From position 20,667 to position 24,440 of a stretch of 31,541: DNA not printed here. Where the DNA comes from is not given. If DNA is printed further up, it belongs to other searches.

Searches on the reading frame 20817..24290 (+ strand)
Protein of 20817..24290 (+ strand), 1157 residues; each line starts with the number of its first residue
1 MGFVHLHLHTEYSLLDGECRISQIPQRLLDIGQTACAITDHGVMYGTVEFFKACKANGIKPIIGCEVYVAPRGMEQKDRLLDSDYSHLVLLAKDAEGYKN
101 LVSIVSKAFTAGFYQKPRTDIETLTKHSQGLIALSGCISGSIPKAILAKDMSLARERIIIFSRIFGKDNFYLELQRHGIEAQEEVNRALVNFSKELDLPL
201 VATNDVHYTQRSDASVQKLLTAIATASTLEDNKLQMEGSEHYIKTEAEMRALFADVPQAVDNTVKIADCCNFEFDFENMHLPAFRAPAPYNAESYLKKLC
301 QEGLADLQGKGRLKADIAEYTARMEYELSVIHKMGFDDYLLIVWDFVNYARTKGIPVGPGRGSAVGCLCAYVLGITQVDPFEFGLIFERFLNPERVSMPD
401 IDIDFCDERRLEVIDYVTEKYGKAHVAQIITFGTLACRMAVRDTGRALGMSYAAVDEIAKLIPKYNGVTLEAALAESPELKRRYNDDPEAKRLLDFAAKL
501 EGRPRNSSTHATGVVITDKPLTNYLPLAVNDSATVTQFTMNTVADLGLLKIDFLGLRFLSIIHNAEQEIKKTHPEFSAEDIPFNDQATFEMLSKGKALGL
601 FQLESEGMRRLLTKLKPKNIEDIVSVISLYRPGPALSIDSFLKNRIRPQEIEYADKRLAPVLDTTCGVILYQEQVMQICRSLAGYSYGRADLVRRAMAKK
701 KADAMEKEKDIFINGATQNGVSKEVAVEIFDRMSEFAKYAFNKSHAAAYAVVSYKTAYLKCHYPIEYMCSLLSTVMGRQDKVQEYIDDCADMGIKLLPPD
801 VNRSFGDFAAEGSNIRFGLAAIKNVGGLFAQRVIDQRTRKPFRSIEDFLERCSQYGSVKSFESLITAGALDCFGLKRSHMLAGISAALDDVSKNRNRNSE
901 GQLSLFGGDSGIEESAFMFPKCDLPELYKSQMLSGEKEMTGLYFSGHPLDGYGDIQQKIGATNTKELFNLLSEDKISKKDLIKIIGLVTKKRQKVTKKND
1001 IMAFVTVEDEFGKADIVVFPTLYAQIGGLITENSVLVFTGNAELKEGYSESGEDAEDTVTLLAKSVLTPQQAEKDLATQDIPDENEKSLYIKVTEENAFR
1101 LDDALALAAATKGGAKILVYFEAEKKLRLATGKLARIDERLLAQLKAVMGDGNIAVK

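Call 7: search_protein_families(library=pfam, proteins=[window:20817-24290:+], max_evalue=0.001)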
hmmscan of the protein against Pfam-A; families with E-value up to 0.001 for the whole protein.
window:20817-24290:+ (1157 aa): 5 families
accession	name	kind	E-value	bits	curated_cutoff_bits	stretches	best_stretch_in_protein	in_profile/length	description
PF07733.18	DNA_pol3_alpha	-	1.6e-100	336.5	23.9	1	294-555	1-260/260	Bacterial DNA polymerase III alpha NTPase domain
PF17657.6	DNA_pol3_finger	-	4.1e-56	189.3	22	1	559-720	2-166/166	Bacterial DNA polymerase III alpha subunit finger domain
PF02811.25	PHP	-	2.5e-55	187.7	26.4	1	5-177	1-164/164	PHP domain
PF14579.12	HHH_6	-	7.5e-25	87.4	25.6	1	793-879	1-89/90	Helix-hairpin-helix motif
PF01336.31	tRNA_anti-codon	-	1.1e-06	28.9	27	1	983-1045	2-60/75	OB-fold nucleic acid binding domain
